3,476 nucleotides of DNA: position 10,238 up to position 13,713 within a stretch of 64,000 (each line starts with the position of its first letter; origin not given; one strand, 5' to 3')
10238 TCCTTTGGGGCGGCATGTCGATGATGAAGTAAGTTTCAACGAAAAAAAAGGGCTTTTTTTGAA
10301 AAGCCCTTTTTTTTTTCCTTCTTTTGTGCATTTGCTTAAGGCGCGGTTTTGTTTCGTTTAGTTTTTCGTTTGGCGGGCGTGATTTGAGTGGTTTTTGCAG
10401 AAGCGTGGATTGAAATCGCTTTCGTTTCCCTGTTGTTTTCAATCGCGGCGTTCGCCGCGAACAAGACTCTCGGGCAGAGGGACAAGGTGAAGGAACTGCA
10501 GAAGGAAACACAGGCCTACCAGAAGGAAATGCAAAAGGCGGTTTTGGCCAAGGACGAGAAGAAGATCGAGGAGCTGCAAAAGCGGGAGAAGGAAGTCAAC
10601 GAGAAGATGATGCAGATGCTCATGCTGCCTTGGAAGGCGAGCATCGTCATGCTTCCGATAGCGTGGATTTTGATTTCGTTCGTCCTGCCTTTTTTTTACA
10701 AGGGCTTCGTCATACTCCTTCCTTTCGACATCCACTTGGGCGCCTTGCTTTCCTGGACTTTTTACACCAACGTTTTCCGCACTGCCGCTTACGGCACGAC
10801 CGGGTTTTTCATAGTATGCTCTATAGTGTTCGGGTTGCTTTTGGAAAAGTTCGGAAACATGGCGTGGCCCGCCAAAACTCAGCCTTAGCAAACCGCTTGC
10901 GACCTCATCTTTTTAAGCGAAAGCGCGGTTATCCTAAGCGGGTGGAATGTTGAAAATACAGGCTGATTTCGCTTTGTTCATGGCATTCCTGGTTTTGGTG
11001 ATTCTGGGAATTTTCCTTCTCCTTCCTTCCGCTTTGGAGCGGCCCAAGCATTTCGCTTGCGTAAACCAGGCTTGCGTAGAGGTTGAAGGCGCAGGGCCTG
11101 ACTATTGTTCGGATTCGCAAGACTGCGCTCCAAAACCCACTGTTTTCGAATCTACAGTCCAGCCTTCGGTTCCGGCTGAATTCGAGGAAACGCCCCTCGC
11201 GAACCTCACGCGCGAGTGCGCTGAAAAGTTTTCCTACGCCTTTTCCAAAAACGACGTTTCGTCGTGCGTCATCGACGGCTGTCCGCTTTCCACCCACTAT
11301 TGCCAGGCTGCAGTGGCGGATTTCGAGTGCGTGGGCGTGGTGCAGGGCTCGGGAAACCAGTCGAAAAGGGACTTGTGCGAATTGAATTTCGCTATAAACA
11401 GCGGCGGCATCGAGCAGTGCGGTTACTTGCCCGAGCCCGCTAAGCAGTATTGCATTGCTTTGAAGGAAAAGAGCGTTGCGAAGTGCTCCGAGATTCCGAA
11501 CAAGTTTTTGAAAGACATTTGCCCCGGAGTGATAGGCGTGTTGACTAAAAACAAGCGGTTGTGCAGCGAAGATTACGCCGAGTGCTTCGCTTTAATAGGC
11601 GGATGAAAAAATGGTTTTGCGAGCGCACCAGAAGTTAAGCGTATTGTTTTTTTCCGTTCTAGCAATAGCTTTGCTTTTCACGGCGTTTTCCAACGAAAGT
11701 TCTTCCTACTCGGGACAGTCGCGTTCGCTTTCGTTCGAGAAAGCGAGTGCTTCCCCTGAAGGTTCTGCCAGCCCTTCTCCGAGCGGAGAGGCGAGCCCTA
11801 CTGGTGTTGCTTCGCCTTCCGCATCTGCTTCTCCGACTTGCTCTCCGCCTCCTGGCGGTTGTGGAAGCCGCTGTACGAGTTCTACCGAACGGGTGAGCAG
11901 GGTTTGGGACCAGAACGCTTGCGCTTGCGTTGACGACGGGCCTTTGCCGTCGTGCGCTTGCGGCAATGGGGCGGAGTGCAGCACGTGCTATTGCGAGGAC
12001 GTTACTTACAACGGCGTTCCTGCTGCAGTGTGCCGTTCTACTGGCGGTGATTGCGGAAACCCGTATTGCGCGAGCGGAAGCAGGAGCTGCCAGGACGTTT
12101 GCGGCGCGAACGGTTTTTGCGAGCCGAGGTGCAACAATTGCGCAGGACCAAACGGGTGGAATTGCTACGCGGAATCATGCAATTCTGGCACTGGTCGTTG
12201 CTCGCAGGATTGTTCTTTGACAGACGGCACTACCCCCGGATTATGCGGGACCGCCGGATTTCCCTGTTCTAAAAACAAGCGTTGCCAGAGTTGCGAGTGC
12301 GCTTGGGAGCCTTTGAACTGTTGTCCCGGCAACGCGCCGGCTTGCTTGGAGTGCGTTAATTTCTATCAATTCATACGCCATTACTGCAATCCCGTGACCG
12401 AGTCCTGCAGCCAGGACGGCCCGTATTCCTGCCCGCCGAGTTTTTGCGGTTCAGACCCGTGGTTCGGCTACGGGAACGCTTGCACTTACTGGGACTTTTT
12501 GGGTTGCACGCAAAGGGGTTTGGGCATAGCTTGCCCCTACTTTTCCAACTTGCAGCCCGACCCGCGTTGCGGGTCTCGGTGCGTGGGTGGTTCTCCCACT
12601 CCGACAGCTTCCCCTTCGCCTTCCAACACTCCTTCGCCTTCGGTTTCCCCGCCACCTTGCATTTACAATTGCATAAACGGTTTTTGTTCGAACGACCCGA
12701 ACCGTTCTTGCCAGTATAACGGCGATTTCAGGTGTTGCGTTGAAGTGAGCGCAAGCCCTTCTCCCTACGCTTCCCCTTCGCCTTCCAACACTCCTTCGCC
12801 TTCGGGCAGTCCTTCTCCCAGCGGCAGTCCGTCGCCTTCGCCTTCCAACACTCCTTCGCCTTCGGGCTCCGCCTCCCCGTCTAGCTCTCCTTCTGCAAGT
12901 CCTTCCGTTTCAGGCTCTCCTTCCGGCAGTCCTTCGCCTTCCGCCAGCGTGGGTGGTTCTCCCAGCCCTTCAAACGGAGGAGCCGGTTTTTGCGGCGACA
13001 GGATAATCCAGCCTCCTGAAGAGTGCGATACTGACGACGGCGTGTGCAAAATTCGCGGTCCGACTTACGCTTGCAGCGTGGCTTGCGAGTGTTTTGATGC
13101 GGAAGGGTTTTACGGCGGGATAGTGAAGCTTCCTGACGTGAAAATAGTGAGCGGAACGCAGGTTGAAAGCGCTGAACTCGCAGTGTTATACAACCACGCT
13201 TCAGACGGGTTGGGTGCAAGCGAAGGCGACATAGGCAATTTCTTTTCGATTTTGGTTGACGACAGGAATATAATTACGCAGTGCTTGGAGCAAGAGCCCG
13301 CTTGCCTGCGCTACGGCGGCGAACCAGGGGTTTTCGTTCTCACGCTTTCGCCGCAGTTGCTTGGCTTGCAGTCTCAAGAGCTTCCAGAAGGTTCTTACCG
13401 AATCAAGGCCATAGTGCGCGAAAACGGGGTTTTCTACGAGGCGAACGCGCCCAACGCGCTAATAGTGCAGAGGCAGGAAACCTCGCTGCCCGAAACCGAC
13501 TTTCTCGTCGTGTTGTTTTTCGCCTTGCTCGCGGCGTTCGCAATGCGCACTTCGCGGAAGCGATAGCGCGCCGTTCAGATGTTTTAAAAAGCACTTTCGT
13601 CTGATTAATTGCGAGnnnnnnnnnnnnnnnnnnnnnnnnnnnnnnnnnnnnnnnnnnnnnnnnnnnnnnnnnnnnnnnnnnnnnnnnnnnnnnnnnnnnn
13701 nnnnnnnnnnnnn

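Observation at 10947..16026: Island of four co-oriented secreted Cys-rich proteins; two large paralogs share a C-terminal module ending in an LPETD-TM-basic sorting-signal-like tail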

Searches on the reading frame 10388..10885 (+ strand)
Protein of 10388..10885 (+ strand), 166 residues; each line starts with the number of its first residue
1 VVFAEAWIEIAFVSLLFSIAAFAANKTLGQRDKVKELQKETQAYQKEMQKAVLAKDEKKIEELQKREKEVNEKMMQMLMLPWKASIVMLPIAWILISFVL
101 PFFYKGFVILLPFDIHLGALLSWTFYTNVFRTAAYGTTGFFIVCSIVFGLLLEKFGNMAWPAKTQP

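Call 10: search_protein_families(library=pfam, proteins=[window:10388-10885:+], max_evalue=0.1)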
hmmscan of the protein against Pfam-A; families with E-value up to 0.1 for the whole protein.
window:10388-10885:+ (166 aa): 6 families
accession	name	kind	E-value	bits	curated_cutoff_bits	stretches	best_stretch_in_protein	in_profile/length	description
PF01956.21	EMC3_TMCO1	-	9e-11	42.3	27.1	1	12-116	21-125/169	Integral membrane protein EMC3/TMCO1-like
PF09973.14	DUF2208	-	0.0014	18.8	24.3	1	8-123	22-133/231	Predicted membrane protein (DUF2208)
PF09602.15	PhaP_Bmeg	-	0.0017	18.8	28.3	1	36-89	66-119/168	Polyhydroxyalkanoic acid inclusion protein (PhaP_Bmeg)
PF20990.2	DUF2207_C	-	0.0079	16.4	33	1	8-150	73-184/247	Predicted membrane protein (DUF2207) C-terminal domain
PF08496.15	Peptidase_S49_N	-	0.022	15.3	27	1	10-73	18-82/147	Peptidase family S49 N-terminal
PF09592.15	DUF2031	-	0.055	13.4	27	1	24-96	151-222/227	Protein of unknown function (DUF2031)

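Call 69: search_protein_families(library=ncbifam, proteins=[window:10388-10885:+], max_evalue=0.01)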
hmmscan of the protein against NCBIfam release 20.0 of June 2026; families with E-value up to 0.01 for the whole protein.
window:10388-10885:+ (166 aa): 0 families

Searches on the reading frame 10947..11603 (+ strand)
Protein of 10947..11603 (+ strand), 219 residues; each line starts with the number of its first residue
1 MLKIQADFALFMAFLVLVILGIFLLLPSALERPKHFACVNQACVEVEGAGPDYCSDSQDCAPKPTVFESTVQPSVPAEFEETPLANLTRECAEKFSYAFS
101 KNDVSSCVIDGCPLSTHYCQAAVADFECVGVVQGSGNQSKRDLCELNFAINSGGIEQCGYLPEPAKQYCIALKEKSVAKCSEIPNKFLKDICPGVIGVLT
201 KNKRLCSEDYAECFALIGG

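Call 6: search_protein_families(library=pfam, proteins=[window:10947-11603:+], max_evalue=1)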
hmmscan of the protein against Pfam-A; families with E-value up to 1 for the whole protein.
window:10947-11603:+ (219 aa): 1 family
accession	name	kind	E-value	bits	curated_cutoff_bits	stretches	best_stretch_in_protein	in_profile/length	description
PF22955.1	EGF2_RECK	-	0.014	15.6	27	1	51-67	8-24/37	RECK-like, EGF-like 1 domain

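Call 7: search_protein_families(library=ncbifam, proteins=[window:10947-11603:+], max_evalue=10)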
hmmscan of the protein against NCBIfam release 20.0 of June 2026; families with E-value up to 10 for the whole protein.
window:10947-11603:+ (219 aa): 0 families

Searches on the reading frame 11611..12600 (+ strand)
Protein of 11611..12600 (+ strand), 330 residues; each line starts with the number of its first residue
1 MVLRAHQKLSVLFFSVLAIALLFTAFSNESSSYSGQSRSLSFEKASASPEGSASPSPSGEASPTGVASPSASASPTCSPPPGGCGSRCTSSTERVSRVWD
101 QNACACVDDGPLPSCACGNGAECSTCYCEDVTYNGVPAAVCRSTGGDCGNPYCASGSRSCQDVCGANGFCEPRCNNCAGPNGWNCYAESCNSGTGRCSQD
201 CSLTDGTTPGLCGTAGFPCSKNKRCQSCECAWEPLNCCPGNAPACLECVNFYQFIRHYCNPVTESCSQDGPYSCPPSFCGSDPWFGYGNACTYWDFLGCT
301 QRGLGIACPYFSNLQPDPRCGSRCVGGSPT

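Call 90: search_solved_structures(query=window:11611-12600:+, max_evalue=1)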
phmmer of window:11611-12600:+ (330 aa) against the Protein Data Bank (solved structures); distinct sequences matched with E-value up to 1: 0.

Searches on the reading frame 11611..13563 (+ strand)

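Call 6: search_protein_families(library=pfam, proteins=[window:11611-13563:+], max_evalue=1)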
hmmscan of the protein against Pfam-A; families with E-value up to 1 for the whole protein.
window:11611-13563:+ (651 aa): 0 families

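Call 7: search_protein_families(library=ncbifam, proteins=[window:11611-13563:+], max_evalue=10)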
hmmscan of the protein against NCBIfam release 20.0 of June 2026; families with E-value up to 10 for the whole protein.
window:11611-13563:+ (651 aa): 3 families
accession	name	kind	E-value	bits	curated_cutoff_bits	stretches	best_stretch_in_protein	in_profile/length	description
NF000535.3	MSCRAMM_SdrC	exception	1.1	7.2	1700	1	390-446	836-892/963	MSCRAMM family adhesin SdrC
NF038033.1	FEA1_rel_lipo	equivalog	1.4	7.5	250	2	16-91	5-82/406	FEA1-related lipoprotein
NF012181.0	MSCRAMM_SdrD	exception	1.4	6.1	2500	1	392-445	1184-1307/1379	MSCRAMM family adhesin SdrD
